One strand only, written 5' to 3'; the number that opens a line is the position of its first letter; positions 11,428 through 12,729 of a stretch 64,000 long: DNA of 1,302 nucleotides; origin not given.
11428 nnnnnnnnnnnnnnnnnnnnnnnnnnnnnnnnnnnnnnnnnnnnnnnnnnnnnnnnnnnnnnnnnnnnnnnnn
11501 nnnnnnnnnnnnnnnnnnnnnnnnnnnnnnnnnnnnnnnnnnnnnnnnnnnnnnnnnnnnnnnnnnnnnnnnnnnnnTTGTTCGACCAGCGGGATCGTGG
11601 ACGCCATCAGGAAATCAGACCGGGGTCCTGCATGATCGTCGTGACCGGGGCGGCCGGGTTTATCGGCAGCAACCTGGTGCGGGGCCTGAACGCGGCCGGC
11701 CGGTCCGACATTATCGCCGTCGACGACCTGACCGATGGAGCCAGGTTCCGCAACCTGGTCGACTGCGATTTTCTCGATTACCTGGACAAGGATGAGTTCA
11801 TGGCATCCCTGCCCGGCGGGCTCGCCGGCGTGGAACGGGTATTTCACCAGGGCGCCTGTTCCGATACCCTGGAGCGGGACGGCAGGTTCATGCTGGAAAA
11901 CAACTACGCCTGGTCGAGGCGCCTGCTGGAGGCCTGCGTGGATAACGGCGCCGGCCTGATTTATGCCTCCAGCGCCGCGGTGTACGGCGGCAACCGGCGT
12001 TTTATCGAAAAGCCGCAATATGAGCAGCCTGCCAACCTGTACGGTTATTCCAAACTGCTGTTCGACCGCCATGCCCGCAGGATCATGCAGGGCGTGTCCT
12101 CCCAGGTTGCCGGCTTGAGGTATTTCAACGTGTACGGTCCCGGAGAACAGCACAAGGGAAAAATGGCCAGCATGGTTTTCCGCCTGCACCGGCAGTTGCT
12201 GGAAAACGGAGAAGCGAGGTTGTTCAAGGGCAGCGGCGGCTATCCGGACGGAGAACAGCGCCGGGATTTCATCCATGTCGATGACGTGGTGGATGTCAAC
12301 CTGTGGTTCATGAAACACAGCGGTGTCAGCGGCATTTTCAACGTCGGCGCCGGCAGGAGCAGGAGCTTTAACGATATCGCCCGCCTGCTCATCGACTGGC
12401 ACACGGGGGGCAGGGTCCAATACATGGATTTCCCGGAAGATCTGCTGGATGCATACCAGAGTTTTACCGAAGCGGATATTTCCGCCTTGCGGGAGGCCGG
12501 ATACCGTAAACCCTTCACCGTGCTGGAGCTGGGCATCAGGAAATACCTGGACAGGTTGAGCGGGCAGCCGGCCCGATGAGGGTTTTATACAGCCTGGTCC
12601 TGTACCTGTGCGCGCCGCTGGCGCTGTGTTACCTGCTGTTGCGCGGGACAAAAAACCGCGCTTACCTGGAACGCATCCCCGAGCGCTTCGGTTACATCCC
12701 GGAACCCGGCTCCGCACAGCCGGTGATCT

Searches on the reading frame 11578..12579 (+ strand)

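Call 25: search_protein_families(library=pfam, proteins=[window:11578-12579:+])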
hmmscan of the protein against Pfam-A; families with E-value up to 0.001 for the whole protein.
window:11578-12579:+ (333 aa): 4 families
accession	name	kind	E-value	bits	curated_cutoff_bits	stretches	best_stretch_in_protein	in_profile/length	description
PF01370.27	Epimerase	-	3e-45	155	20.9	1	20-257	1-240/240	NAD dependent epimerase/dehydratase family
PF16363.11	GDP_Man_Dehyd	-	3.7e-15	56.6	27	1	112-268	105-259/332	GDP-mannose 4,6 dehydratase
PF01073.25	3Beta_HSD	-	5.4e-11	42.5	22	1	21-213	1-209/280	3-beta hydroxysteroid dehydrogenase/isomerase family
PF04321.23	RmlD_sub_bind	-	7.7e-09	35.5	27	1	19-191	2-155/287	RmlD substrate binding domain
